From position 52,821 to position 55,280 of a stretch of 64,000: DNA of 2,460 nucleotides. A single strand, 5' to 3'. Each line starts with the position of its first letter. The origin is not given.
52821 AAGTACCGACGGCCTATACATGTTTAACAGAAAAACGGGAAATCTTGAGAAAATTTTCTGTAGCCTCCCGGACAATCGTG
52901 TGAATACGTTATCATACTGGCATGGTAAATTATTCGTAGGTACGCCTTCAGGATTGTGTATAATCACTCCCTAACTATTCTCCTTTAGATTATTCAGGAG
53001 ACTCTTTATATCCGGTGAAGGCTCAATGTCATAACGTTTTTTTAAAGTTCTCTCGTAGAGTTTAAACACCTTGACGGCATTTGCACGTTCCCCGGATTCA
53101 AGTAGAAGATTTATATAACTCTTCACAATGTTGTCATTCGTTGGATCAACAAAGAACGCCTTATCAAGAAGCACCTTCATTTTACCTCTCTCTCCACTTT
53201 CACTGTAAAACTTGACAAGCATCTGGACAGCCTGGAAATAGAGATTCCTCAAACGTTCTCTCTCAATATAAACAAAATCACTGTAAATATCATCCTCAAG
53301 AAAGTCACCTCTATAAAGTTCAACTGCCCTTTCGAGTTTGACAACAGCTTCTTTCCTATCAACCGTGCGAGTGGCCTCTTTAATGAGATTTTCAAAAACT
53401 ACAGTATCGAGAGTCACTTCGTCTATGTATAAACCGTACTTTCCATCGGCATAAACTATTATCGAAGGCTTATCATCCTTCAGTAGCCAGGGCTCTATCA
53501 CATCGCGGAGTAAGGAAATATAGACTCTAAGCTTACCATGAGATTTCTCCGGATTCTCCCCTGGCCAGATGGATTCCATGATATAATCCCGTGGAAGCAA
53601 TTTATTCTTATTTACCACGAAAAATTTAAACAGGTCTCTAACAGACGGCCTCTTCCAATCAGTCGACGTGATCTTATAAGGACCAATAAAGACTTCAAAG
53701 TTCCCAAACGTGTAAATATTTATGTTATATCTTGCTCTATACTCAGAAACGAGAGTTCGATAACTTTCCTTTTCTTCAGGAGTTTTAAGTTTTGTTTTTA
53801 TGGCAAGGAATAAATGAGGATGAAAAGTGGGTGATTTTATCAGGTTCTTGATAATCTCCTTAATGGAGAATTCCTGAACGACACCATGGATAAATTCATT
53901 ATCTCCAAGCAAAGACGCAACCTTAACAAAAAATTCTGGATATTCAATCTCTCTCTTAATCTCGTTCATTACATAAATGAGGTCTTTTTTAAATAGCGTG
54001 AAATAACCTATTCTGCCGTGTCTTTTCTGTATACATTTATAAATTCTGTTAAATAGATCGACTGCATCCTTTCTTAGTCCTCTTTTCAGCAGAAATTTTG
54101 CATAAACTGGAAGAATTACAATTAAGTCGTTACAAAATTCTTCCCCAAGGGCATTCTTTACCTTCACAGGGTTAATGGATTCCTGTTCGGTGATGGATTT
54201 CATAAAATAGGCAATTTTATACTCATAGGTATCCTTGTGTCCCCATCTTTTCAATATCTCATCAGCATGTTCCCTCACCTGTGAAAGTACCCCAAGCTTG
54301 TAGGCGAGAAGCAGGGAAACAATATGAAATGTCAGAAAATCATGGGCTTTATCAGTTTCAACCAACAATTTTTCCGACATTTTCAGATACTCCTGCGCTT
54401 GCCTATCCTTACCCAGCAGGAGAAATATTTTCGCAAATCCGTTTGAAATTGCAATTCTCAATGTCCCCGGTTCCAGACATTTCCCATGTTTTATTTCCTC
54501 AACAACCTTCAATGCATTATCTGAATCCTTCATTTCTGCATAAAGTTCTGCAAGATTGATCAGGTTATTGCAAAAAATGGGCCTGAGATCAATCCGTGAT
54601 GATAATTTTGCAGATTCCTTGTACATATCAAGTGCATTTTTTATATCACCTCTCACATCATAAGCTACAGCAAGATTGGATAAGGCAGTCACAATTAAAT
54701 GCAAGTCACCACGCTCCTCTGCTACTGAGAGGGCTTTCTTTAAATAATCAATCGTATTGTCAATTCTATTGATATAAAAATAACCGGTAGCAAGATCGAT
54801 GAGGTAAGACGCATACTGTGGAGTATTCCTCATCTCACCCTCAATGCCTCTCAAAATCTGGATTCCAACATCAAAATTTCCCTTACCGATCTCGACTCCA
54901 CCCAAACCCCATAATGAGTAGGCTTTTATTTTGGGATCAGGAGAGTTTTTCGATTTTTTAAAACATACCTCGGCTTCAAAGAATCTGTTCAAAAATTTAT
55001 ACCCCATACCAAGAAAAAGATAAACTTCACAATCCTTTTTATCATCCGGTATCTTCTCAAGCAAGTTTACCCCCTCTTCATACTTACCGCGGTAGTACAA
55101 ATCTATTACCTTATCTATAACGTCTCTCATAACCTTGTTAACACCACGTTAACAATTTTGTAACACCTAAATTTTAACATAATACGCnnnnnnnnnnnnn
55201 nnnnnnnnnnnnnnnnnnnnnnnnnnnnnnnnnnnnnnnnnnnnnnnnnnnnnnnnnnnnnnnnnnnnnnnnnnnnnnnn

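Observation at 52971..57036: Candidate signalling/proteolysis module: TPR-BTAD activator divergent from a small ORF and a clostripain lipoprotein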

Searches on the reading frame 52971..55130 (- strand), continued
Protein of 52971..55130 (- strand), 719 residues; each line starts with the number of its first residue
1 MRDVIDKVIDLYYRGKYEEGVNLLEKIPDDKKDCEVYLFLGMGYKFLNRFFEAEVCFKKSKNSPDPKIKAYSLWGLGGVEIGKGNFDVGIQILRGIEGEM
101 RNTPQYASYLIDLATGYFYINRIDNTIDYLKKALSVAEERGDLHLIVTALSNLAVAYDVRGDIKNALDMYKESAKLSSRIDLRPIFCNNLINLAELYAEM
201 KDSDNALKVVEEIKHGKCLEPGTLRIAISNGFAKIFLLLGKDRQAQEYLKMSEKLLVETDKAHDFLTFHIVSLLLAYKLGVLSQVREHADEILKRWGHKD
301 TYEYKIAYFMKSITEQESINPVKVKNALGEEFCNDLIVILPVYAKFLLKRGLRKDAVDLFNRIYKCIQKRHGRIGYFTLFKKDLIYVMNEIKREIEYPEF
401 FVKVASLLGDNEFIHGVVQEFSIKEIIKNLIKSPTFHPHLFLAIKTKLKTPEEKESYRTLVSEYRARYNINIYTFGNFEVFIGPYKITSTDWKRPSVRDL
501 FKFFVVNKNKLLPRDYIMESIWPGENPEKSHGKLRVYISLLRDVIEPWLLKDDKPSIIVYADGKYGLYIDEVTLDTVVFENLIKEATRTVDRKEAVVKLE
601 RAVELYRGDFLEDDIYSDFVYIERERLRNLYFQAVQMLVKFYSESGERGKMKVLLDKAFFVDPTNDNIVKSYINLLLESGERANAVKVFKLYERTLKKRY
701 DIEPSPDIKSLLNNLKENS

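Call 59: fold_search(model_id=the predicted structure, library=pdb)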
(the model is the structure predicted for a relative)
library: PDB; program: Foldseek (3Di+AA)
matches with E <= 10: 1641; with E <= 0.001: 203
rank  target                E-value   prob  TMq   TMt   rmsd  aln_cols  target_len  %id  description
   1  8hmd_C                1.3e-07  1.00  0.34  0.21  26.1       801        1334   13  base module state 2 of Tetrahymena IFT-A (released 2023-06-14)
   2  9rtt_Q                1.3e-07  1.00  0.26  0.22  19.4       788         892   13  Activated Elongation Complex with IWS1 and ELOF1 (released 2025-09-03)
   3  8bbg_D                2.1e-07  1.00  0.30  0.19  28.4       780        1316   13  Structure of the IFT-A complex; anterograde IFT-A train model (released 2022-12-21)
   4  8fgw_D                3.4e-07  1.00  0.27  0.17  29.0       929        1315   12  Human IFT-A complex structures provide molecular insights into ciliary transport (released 2023-02-22)
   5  9hvq_Q                4.8e-07  1.00  0.27  0.22  25.9       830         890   13  Structure of the transcribing Pol II-DSIF-PAF-SPT6-RECQL5 complex (released 2025-07-16)
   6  8bbe_D                5.1e-07  1.00  0.27  0.29  22.5       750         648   12  Structure of the IFT-A complex; IFT-A2 module (released 2022-12-21)
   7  8chy                  5.3e-07  1.00  0.25  0.55   8.1       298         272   20  Crystal structure of an 8-repeat consensus TPR superhelix with Zinc. (released 2024-02-21)
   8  8j8p_C                7.1e-07  1.00  0.34  0.28  27.3       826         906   12  Structure of the four-component Paf1 complex from Saccharomyces eubayanus (released 2023-05-24)
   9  8qca_B                1.2e-06  1.00  0.31  0.30  28.9       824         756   11  CryoEM structure of a S. Cerevisiae Ski2387 complex in the closed state bound to RNA (released 2023-11-15)
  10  7dkh_A                2.1e-06  1.00  0.24  0.20  28.2       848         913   13  Crystal structure of the Ctr9/Paf1/Cdc73/Rtf1 quaternary complex (released 2021-11-24)
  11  9fpz_B                2.3e-06  1.00  0.21  0.18  34.0       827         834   12  Human NatA-MAP2 80S ribosome complex (released 2024-07-03)
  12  4buj_F                2.5e-06  1.00  0.20  0.13  21.1       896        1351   12  Crystal structure of the S. cerevisiae Ski2-3-8 complex (released 2013-08-28)
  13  9g8r_B                2.6e-06  1.00  0.26  0.18  28.7       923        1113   11  human SKI7-SKI238 complex in the open state (released 2024-10-16)
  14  6ted_Q                2.7e-06  1.00  0.27  0.22  17.1       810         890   14  Structure of complete, activated transcription complex Pol II-DSIF-PAF-SPT6 uncovers allosteric elongation activation  (released 2020-07-22)
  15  5a7d_H                3.1e-06  1.00  0.30  0.55  10.3       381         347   15  Tetrameric assembly of LGN with Inscuteable (released 2016-08-03)
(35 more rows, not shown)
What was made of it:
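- TPR scaffolds typically bind peptides (call 59).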

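Call 63: search_protein_families(library=pfam, proteins=[P0007, P0008, P0013, P0014, P0015], max_evalue=0.0001)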
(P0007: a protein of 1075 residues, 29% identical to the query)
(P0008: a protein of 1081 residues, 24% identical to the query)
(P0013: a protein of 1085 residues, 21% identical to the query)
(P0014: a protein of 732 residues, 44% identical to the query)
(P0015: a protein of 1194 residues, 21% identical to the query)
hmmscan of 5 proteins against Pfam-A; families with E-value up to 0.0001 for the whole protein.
P0007 (1075 aa): 13 families
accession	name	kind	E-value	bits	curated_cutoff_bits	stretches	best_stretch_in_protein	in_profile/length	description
PF07719.23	TPR_2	-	1.5e-27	93.8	27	1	541-568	3-30/34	Tetratricopeptide repeat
PF13424.12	TPR_12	-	6.2e-26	90.8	30.1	2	546-605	10-71/77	Tetratricopeptide repeat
PF00515.34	TPR_1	-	5.7e-22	77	27.8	1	992-1022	3-33/34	Tetratricopeptide repeat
PF13181.12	TPR_8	-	2e-21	74.7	25.7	0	546-568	8-30/34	Tetratricopeptide repeat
PF03704.23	BTAD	-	7.3e-19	69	22.1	1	934-1073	2-145/146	Bacterial transcriptional activator domain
PF17874.7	TPR_MalT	-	1e-13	51.8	45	1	511-808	13-310/336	MalT-like TPR region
PF13374.12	TPR_10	-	2.6e-13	49.9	27.5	0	546-571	9-34/42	Tetratricopeptide repeat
PF13176.12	TPR_7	-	1.2e-12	47.2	27.9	0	992-1021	1-32/36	Tetratricopeptide repeat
PF13428.12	TPR_14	-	1e-08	35.4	23.5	0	540-569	2-31/44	Tetratricopeptide repeat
PF14559.12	TPR_19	-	2.1e-08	34.8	25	0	984-1028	19-63/68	Tetratricopeptide repeat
PF13174.12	TPR_6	-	1.6e-07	32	26.3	0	542-567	3-28/33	Tetratricopeptide repeat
PF14938.12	SNAP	-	8.5e-07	29.2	25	0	509-604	84-180/282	Soluble NSF attachment protein, SNAP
PF12895.13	ANAPC3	-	3.2e-06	27.8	27.2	0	738-783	22-66/82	Anaphase-promoting complex, cyclosome, subunit 3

P0008 (1081 aa): 12 families
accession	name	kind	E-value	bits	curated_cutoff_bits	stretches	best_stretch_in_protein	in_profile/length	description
PF13424.12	TPR_12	-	5.6e-29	100.6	30.1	2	510-580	5-77/77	Tetratricopeptide repeat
PF00515.34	TPR_1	-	3.7e-24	83.9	27.8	1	551-578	4-31/34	Tetratricopeptide repeat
PF07719.23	TPR_2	-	1.4e-21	75.2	27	1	550-577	3-30/34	Tetratricopeptide repeat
PF13181.12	TPR_8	-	7.5e-18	63.6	25.7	0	553-577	6-30/34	Tetratricopeptide repeat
PF03704.23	BTAD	-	3.5e-15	57.1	22.1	1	940-1076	2-142/146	Bacterial transcriptional activator domain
PF17874.7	TPR_MalT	-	1.4e-14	54.6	45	1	553-737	45-231/336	MalT-like TPR region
PF13176.12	TPR_7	-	9.3e-13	47.6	27.9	0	551-580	2-33/36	Tetratricopeptide repeat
PF13374.12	TPR_10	-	3.4e-11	43.2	27.5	0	551-580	5-34/42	Tetratricopeptide repeat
PF13428.12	TPR_14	-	8.8e-08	32.6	23.5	0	550-582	3-35/44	Tetratricopeptide repeat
PF24885.1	TPR_NPHP3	-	1.5e-07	31.5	100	0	486-617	81-212/239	Nephrocystin-3 TPR domain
PF14938.12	SNAP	-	4.9e-07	29.9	25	1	561-706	88-234/282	Soluble NSF attachment protein, SNAP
PF13191.12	AAA_16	-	4.1e-06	27.8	32.6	1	37-175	12-164/167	AAA ATPase domain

P0013 (1085 aa): 9 families
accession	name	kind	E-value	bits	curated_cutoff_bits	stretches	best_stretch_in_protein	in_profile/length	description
PF03704.23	BTAD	-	8e-23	81.9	22.1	1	940-1083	1-145/146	Bacterial transcriptional activator domain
PF13424.12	TPR_12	-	3.2e-18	66.1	30.1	2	429-496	6-75/77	Tetratricopeptide repeat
PF17874.7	TPR_MalT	-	3.5e-12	46.7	45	1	519-775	55-311/336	MalT-like TPR region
PF07719.23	TPR_2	-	3.9e-11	42.6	27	0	466-496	1-31/34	Tetratricopeptide repeat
PF13176.12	TPR_7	-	2.9e-06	27.4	27.9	0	469-492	2-27/36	Tetratricopeptide repeat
PF00515.34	TPR_1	-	6.3e-06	26.2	27.8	0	466-496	1-31/34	Tetratricopeptide repeat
PF13428.12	TPR_14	-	1.1e-05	26.1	23.5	0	467-505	2-40/44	Tetratricopeptide repeat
PF13374.12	TPR_10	-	2.4e-05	24.6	27.5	0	469-492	5-28/42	Tetratricopeptide repeat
PF13401.12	AAA_22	-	8.9e-05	23.2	27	0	39-165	8-118/130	AAA domain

P0014 (732 aa): 37 families (the best 25 are shown)
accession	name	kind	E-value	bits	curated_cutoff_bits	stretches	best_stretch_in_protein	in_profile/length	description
PF07719.23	TPR_2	-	2.4e-69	224.2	27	2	293-325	1-33/34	Tetratricopeptide repeat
PF13432.12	TPR_16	-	7.3e-61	202.5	32.7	7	91-142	2-52/65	Tetratricopeptide repeat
PF14559.12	TPR_19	-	9.4e-60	199.3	25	6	669-717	1-49/68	Tetratricopeptide repeat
PF13414.12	TPR_11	-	1.3e-56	188.4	26.8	5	195-233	1-39/42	TPR repeat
PF00515.34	TPR_1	-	7.1e-53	174.8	27.8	2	293-325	1-33/34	Tetratricopeptide repeat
PF13428.12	TPR_14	-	3.1e-48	157.6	23.5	1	87-128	2-43/44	Tetratricopeptide repeat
PF13431.12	TPR_17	-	1.6e-42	140.7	24.4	0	211-237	2-28/34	Tetratricopeptide repeat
PF12895.13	ANAPC3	-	1.1e-41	141.4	27.2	3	469-548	3-81/82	Anaphase-promoting complex, cyclosome, subunit 3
PF13181.12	TPR_8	-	1.5e-41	137.4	25.7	1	293-325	1-33/34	Tetratricopeptide repeat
PF13424.12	TPR_12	-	5.5e-33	113.4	30.1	2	53-114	4-73/77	Tetratricopeptide repeat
PF13371.12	TPR_9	-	2.9e-26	91.7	35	0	635-696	5-66/73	Tetratricopeptide repeat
PF23914.1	TPR_CcmH_CycH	-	3e-26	92.6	42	2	109-220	39-153/158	Cytochrome c-type biogenesis protein H TPR domain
PF13176.12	TPR_7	-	1.6e-25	87.4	27.9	0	192-218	3-31/36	Tetratricopeptide repeat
PF13174.12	TPR_6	-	2.7e-25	87.7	26.3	0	156-183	2-29/33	Tetratricopeptide repeat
PF25063.1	ARM_TT21_C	-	6.8e-24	85.3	35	1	80-188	89-198/209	Tetratricopeptide repeat protein 21 C-terminal ARM domain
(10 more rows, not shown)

P0015 (1194 aa): 6 families
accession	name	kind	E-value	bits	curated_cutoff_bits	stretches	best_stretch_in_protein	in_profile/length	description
PF03704.23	BTAD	-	1.7e-26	93.8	22.1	1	104-253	1-146/146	Bacterial transcriptional activator domain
PF13191.12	AAA_16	-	3.7e-23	83.3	32.6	1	297-511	1-166/167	AAA ATPase domain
PF13401.12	AAA_22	-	7.4e-07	30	27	1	320-502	5-109/130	AAA domain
PF13424.12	TPR_12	-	9.4e-07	29.4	30.1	0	1119-1174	18-75/77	Tetratricopeptide repeat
PF24883.2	NPHP3_N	-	1.3e-05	25.9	24.8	0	308-352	12-54/164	Nephrocystin 3, N-terminal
PF10923.14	BrxC_BrxD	-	7.8e-05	22.2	22.2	0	300-348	29-77/414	BREX system ATP-binding protein BrxC/D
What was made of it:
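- On STAND / NLR-type regulators (AfsR, MalT): Distant relatives do have AAA_16/AAA_22 (call 63).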

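Call 75: find_encoding_contigs(protein=P0004, flank=9000, max_places=4)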
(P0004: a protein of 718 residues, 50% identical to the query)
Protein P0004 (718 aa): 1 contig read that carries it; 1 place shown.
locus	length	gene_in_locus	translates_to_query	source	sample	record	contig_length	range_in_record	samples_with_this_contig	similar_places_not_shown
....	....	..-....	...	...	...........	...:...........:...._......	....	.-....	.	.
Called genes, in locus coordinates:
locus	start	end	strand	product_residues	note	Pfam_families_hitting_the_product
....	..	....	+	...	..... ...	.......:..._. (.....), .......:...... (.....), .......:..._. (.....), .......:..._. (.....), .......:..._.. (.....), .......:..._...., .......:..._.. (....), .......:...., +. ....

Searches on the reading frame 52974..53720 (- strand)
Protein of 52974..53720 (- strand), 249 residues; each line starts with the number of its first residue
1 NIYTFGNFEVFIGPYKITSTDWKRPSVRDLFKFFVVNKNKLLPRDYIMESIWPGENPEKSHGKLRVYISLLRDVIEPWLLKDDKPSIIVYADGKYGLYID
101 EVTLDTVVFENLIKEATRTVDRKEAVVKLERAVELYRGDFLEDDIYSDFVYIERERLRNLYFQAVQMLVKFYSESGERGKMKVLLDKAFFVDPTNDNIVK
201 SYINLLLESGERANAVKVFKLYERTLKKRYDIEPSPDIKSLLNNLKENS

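Call 35: find_homologous_proteins(query=window:52974-53720:-)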
Query window:52974-53720:- (249 aa): 4 proteins with E <= 0.001 among 359 candidates.
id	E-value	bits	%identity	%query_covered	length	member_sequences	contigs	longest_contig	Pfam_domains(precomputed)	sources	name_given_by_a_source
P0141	8.5e-18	83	29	94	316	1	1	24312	PF03704.24,PF00486.35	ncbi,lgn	-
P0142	6.5e-9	54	26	97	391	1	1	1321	PF03704.24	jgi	jgi:DNA-binding SARP family transcriptional activator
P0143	1.8e-7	49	24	90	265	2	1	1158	PF03704.24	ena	-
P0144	2.1e-6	46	24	87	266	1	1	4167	PF03704.24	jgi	jgi:serine/threonine-protein kinase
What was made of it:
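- Closest known: Small SARPs. Same: The nearest non-orthologous SARP domain is a 316-aa small SARP at 29% identity (call 35).
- Tried and rejected: The third homologue search, with the SARP domain alone, returned only four weak hits at <= 29% identity (call 35).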

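Call 63: search_protein_families(library=pfam, proteins=[P0141, P0142], max_evalue=0.0001)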
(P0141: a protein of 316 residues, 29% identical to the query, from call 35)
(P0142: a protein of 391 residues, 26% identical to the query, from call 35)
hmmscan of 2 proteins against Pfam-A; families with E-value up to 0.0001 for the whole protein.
P0141 (316 aa): 2 families
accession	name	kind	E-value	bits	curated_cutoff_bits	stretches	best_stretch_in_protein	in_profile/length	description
PF03704.23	BTAD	-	2.2e-25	90.2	22.1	1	164-308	1-145/146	Bacterial transcriptional activator domain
PF00486.34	Trans_reg_C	-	1.4e-09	38.4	26.2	1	92-143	11-61/77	Transcriptional regulatory protein, C terminal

P0142 (391 aa): 1 family
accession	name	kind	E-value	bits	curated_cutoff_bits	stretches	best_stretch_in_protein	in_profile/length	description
PF03704.23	BTAD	-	1.1e-23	84.7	22.1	1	119-272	1-146/146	Bacterial transcriptional activator domain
